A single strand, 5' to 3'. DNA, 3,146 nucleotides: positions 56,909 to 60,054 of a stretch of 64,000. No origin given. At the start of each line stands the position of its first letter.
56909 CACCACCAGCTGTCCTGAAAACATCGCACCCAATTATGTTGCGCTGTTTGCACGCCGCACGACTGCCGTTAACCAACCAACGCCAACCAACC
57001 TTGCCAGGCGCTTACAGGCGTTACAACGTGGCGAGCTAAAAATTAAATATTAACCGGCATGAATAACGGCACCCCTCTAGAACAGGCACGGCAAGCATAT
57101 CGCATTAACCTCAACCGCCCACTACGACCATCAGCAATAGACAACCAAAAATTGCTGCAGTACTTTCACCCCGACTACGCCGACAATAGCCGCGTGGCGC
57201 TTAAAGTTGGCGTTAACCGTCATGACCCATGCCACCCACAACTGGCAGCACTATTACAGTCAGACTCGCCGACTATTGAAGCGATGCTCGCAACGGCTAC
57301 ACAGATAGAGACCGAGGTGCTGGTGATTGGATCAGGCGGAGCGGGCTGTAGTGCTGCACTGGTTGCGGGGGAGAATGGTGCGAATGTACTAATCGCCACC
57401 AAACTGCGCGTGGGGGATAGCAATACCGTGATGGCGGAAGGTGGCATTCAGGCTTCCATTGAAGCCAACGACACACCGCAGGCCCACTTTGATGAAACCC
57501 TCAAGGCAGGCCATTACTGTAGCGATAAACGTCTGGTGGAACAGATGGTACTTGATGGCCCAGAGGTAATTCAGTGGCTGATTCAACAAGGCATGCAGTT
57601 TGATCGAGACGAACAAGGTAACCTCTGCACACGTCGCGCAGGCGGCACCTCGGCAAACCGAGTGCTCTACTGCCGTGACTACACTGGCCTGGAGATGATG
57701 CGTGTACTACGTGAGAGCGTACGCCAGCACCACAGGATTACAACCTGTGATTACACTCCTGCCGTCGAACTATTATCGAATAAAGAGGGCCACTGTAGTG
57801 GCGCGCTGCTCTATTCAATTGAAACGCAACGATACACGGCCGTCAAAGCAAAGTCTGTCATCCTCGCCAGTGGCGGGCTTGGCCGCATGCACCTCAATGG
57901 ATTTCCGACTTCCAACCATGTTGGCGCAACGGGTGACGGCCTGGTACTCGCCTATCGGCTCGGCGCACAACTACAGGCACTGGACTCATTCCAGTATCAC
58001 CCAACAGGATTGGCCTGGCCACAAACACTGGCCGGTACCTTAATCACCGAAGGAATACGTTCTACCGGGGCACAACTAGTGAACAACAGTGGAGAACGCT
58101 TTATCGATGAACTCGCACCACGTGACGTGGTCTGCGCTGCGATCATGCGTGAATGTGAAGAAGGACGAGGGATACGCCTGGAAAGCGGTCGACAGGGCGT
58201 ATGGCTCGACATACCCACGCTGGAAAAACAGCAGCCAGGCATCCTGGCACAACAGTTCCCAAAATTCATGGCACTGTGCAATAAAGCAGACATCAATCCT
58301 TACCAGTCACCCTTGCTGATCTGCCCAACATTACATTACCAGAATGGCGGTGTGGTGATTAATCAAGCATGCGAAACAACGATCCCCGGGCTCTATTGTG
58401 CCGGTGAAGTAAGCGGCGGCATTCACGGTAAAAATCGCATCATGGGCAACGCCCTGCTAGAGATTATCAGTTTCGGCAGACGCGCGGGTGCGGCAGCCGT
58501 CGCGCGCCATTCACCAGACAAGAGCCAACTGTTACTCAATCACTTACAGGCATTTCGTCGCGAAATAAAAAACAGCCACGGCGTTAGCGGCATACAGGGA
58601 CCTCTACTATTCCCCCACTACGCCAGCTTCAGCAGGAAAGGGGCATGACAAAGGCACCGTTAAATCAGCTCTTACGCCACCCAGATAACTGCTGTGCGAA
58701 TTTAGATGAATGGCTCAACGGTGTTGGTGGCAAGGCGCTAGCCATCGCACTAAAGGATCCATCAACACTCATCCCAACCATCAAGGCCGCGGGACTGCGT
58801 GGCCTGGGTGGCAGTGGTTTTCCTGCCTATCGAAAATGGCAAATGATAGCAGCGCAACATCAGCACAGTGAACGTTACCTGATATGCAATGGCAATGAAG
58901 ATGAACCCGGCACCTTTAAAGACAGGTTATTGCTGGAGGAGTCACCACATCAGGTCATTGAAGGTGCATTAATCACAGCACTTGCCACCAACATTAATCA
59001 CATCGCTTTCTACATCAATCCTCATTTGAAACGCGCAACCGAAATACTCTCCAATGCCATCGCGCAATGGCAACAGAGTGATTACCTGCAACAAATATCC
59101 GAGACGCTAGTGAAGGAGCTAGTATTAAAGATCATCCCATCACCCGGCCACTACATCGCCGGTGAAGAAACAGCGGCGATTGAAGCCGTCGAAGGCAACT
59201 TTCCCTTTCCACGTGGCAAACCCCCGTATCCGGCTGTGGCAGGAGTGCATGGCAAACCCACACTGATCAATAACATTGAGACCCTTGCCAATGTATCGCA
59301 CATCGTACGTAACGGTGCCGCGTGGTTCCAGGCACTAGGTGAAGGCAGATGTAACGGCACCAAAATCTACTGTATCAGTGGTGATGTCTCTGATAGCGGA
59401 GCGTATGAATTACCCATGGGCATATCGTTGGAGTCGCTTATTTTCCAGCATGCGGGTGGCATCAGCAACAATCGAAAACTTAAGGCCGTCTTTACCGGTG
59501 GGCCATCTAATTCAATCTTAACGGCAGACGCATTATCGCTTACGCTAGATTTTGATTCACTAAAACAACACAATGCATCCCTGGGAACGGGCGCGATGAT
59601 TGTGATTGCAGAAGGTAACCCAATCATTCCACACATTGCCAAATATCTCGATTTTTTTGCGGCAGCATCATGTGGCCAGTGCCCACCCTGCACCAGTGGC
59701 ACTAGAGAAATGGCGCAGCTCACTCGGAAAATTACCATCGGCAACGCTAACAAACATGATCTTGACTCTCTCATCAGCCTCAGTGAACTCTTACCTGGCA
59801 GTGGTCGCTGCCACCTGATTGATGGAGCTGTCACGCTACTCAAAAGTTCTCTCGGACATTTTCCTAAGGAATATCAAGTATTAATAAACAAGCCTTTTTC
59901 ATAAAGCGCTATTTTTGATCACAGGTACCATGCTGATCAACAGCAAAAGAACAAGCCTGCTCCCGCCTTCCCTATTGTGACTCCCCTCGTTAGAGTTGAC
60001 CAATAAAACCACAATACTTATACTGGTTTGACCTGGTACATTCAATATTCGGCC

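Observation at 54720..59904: nadB operonically fused to an FrdB-like Fe-S protein, a second NadB/FrdA-like flavoprotein and a NuoF-like NADH-binding subunit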

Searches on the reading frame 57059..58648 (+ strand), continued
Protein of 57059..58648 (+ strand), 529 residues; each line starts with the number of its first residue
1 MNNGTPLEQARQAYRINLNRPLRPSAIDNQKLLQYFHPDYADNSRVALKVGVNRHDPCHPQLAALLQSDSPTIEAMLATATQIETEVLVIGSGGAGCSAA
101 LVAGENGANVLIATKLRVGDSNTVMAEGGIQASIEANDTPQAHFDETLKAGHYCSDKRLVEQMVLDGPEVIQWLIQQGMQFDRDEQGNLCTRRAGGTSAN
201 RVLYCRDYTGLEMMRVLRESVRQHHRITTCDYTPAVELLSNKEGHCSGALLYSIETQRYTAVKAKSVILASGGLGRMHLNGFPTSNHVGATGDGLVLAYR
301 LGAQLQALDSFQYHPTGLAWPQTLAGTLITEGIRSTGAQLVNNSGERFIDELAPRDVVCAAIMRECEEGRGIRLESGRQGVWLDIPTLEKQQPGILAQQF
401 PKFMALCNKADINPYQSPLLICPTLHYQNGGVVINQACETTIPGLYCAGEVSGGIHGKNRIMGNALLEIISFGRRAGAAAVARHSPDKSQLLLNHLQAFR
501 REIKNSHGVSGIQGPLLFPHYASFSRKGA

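Call 55: fold_search(model_id=the predicted structure, library=pdb)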
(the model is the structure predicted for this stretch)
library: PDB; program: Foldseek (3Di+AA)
matches with E <= 10: 1939; with E <= 0.001: 1142
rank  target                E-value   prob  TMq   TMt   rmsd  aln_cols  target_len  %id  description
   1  5vpn_E                1.3e-32  1.00  0.70  0.64   3.8       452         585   29  E. coli Quinol fumarate reductase FrdA E245Q mutation (released 2017-06-21)
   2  1kf6_A                1.7e-32  1.00  0.71  0.65   3.7       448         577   30  E. coli Quinol-Fumarate Reductase with Bound Inhibitor HQNO (released 2002-03-13)
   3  6awf_A                5.9e-32  1.00  0.70  0.65   4.0       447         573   29  Escherichia coli quinol:fumarate reductase crystallized without dicarboxylate (released 2017-12-06)
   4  5vpn_A                7.3e-32  1.00  0.70  0.65   3.9       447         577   29  E. coli Quinol fumarate reductase FrdA E245Q mutation (released 2017-06-21)
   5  7d6v_A                1.2e-29  1.00  0.66  0.58   4.4       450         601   34  Mycobacterium smegmatis Sdh1 in complex with UQ1 (released 2021-04-07)
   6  2fbw_A                1.6e-29  1.00  0.70  0.61   3.9       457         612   30  Avian respiratory complex II with carboxin bound (released 2005-12-20)
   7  2h89_A                1.7e-29  1.00  0.68  0.59   4.4       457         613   30  Avian Respiratory Complex II with Malonate Bound (released 2006-06-20)
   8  1knp                  2.5e-29  1.00  0.68  0.68   5.9       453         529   32  E. coli L-aspartate oxidase: mutant R386L in complex with succinate (released 2002-04-17)
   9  8b6g_CA               3.3e-29  1.00  0.71  0.63   3.3       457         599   31  Cryo-EM structure of succinate dehydrogenase complex (complex-II) in respiratory supercomplex of Tetrahymena thermoph (released 2023-03-29)
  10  6myr_A                3.9e-29  1.00  0.69  0.60   4.3       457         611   31  Avian mitochondrial complex II with thiapronil bound (released 2019-10-16)
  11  6vax_A                4.2e-29  1.00  0.66  0.58   4.6       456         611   30  Crystal structure of human SDHA-SDHAF2 assembly intermediate (released 2020-08-26)
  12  1nek_A                6.1e-29  1.00  0.69  0.62   4.0       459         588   31  Complex II (Succinate Dehydrogenase) From E. Coli with ubiquinone bound (released 2003-02-25)
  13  7d6x_A                6.8e-29  1.00  0.65  0.59   4.5       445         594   33  Mycobacterium smegmatis Sdh1 complex in the apo form (released 2021-04-07)
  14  1zoy_A                6.8e-29  1.00  0.68  0.59   4.4       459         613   29  Crystal Structure of Mitochondrial Respiratory Complex II from porcine heart at 2.4 Angstroms (released 2005-07-12)
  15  9fzl_2M               8.0e-29  1.00  0.69  0.61   2.8       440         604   29  Perkinsus marinus respiratory supercomplex CII2CIII2CIV2 in an intermediate state (released 2025-07-23)
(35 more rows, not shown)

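Call 80: search_solved_structures(query=L007:13937-16402:+, max_evalue=0.01)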
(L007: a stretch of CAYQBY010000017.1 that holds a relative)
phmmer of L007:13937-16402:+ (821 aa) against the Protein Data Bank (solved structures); distinct sequences matched with E-value up to 0.01: 1.
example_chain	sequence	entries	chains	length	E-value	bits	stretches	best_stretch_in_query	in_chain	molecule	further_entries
1dax_A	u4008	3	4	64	0.00038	22.2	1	743-796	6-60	FERREDOXIN I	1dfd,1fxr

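Call 81: search_solved_structures(query=L017:8007-9128:+, max_evalue=0.1)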
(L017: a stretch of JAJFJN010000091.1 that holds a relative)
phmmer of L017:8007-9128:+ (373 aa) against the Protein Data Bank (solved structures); distinct sequences matched with E-value up to 0.1: 242 (the best 60 are shown).
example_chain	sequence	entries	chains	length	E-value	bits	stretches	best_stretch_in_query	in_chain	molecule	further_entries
6im0_A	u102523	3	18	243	4.1e-63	217.4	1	144-367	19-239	Carbonic anhydrase (Carbonate dehydratase)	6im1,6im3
6eki_A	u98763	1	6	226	8.8e-63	216.3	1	147-367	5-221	Carbonic anhydrase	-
4c3t_A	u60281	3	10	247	3.8e-59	204.4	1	141-368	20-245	CARBONATE DEHYDRATASE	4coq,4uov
8w7x_A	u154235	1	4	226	1.3e-57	199.3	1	147-370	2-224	SPS_Carbon Anhydrase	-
8dpc_A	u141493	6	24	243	9.6e-55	189.9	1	142-367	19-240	Carbonic anhydrase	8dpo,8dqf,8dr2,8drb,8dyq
1kop_A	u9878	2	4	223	3e-54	188.3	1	146-367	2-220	CARBONIC ANHYDRASE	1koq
4xz5_A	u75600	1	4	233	7e-54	187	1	147-369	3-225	Carbonic anhydrase, alpha family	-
4x5s_A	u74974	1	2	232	1.5e-53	185.9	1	146-370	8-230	Carbonic anhydrase (Carbonate dehydratase)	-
4g7a_A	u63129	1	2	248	7.8e-52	180.3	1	146-367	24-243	Carbonate dehydratase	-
5hpj_A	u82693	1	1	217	8.4e-47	163.7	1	148-367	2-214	Carbonic anhydrase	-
4twl_A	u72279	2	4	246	4.2e-43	151.6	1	153-366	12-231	Dioscorin 5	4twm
4xiw_A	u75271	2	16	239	5.6e-38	134.7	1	148-358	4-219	Carbonic anhydrase, alpha type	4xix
4ygf_A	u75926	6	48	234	4.2e-32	115.4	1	147-365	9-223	Alpha-carbonic anhydrase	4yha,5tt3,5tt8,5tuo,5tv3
4xfw_A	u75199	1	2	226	7e-32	114.6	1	148-365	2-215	Alpha-carbonic anhydrase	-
4qk3_A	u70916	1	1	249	1.4e-29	107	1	146-367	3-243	Carbonic anhydrase 2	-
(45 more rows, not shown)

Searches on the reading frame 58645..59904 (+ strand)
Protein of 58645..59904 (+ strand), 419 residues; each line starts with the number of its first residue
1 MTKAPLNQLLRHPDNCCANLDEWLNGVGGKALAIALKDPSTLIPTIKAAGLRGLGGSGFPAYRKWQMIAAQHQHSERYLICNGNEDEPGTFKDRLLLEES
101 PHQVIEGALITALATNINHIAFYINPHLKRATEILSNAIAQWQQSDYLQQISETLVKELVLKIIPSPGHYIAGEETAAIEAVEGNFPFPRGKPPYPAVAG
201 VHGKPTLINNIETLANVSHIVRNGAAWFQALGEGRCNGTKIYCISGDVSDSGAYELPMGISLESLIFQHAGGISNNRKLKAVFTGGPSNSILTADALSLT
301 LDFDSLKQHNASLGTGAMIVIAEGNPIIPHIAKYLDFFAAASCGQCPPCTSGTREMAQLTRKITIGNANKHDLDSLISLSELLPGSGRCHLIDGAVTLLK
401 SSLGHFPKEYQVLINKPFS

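Call 3: search_protein_families(library=pfam, proteins=[window:58645-59904:+], max_evalue=0.01)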
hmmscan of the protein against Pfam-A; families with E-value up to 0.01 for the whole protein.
window:58645-59904:+ (419 aa): 4 families
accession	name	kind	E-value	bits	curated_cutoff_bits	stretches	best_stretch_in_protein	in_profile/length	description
PF01512.22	Complex1_51K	-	1.4e-40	139.1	31.2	1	46-218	1-149/150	Nuo51 FMN-binding domain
PF10589.14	NADH_4Fe-4S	-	6.7e-21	74.4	23.5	1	332-411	4-83/85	NADH-ubiquinone oxidoreductase-F iron-sulfur binding region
PF22461.2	SLBB_2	-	1.3e-06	28.8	27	1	241-299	2-61/79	SLBB domain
PF10531.15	SLBB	-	0.00016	21.9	27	1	242-288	2-51/55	SLBB domain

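Call 4: search_protein_families(library=ncbifam, proteins=[window:58645-59904:+], max_evalue=0.01)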
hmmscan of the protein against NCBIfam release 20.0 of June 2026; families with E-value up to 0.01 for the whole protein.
window:58645-59904:+ (419 aa): 6 families
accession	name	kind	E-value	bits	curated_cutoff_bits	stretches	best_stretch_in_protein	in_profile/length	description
TIGR01959.1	nuoF_fam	equivalog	3.5e-111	371.5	558.65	1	30-412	24-408/410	NADH-quinone oxidoreductase subunit NuoF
NF010120.0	PRK13596.1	equivalog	6.3e-93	311.7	389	1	35-410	36-413/433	NADH-quinone oxidoreductase subunit NuoF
NF008436.0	PRK11278.1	equivalog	2.7e-82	277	749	1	5-418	13-430/448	NADH-quinone oxidoreductase subunit NuoF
NF003454.1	PRK05035.1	equivalog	8.8e-14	50.9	345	1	34-287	118-332/556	electron transport complex subunit RsxC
TIGR01945.1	rnfC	subfamily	1.2e-12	47.1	245.95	1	37-287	119-329/435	RnfABCDGE type electron transport complex subunit C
TIGR04481.1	PR_assoc_PrdC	equivalog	4e-11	42.4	490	1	36-275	70-273/425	proline reductase-associated electron transfer protein PrdC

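Call 7: search_solved_structures(query=window:58645-59904:+, max_evalue=1e-10)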
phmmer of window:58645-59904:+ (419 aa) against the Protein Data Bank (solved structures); distinct sequences matched with E-value up to 1e-10: 61 (the best 60 are shown).
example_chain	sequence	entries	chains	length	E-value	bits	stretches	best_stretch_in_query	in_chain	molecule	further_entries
8oh5_B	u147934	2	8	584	2.3e-80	273.7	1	18-414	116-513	NAD-reducing hydrogenase subunit HoxF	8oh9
7t2r_B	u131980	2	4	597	3.9e-79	269.7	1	21-412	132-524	NiFe hydrogenase subunit B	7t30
7q4v_B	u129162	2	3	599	3.2e-78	266.7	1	19-414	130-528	Iron hydrogenase HydB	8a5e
7q4w_B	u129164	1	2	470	3.7e-78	266.5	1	19-414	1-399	Iron hydrogenase HydB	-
7q5y_C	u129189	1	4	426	1.1e-77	264.9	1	5-413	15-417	NADH-quinone oxidoreductase subunit F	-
9fe7_B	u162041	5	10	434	1.2e-77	264.8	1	5-413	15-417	NADH-quinone oxidoreductase subunit F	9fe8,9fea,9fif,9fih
6hl2_B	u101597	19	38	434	1.2e-77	264.8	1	5-413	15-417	NADH-quinone oxidoreductase subunit F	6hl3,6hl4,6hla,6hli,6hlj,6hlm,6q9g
6q9c_B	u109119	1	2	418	1.7e-77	264.3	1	5-411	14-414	NADH-quinone oxidoreductase subunit F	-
8a6t_B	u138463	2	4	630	2.1e-77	264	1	23-414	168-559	Electron bifurcating hydrogenase subunit HydB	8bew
9fdj_B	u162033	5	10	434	2.2e-77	263.9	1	5-413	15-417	NADH-quinone oxidoreductase subunit F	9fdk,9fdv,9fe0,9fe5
2fug_1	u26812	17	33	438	2.5e-77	263.8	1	33-414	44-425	NADH-quinone oxidoreductase chain 1 | NADH-QUINONE OXIDOREDUCTASE SUBUNIT 1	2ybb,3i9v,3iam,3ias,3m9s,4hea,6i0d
6r7p_B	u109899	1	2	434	3.1e-77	263.5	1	5-413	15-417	NADH-quinone oxidoreductase subunit F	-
9fii_B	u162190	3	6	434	4.2e-77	263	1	5-413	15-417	NADH-quinone oxidoreductase subunit F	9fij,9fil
6q9k_B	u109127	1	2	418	4.5e-77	262.9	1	5-411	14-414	NADH-quinone oxidoreductase subunit F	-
7p64_F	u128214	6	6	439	6.8e-77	262.3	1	18-419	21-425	NADH-quinone oxidoreductase subunit F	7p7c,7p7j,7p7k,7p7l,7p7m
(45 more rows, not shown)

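Call 43: find_homologous_proteins(query=window:58645-59904:+, max_evalue=1e-30)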
Query window:58645-59904:+ (419 aa): 1880 proteins with E <= 1e-30 among 8000 candidates; the best 120 are listed.
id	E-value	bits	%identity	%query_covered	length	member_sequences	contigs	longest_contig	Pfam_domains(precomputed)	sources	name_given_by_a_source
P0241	5.9e-284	959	100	100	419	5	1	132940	PF10589.15,PF22461.3,PF01512.23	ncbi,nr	ncbi:MAG: SLBB domain-containing protein [Gammaproteobacteria bacterium]|nr:SLBB domain-containing p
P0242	8.2e-252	853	89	99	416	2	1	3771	PF10531.16,PF10589.15,PF22461.3,PF01512.23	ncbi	-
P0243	1.9e-249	846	87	100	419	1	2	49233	PF10531.16,PF10589.15,PF22461.3,PF01512.23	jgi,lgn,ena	-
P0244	5.8e-247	837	86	100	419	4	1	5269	PF10531.16,PF10589.15,PF22461.3,PF01512.23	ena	-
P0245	2.2e-230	783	82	99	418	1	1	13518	PF10531.16,PF10589.15,PF22461.3,PF01512.23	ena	-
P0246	5.5e-230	782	81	99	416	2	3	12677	PF10531.16,PF10589.15,PF22461.3,PF01512.23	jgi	jgi:NADH-quinone oxidoreductase subunit F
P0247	5.0e-229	778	82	98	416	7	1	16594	PF10531.16,PF10589.15,PF22461.3,PF01512.23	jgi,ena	-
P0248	2.0e-220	750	79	98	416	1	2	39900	PF10531.16,PF10589.15,PF01512.23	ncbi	-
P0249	5.8e-215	732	77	99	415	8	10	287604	PF10531.16,PF10589.15,PF22461.3,PF01512.23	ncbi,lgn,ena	-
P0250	3.0e-212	723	74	99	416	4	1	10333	PF10531.16,PF10589.15,PF22461.3,PF01512.23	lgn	-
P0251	1.1e-211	721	75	98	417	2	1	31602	PF10531.16,PF10589.15,PF22461.3,PF01512.23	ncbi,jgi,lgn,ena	-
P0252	4.1e-211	719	73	99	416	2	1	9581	PF10531.16,PF10589.15,PF22461.3,PF01512.23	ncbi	-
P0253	1.4e-210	718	76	97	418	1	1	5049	PF10531.16,PF10589.15,PF22461.3,PF01512.23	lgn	-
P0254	1.3e-207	708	74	99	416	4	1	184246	PF10531.16,PF10589.15,PF22461.3,PF01512.23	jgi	-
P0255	6.0e-185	633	66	99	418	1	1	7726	PF10531.16,PF10589.15,PF22461.3,PF01512.23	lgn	-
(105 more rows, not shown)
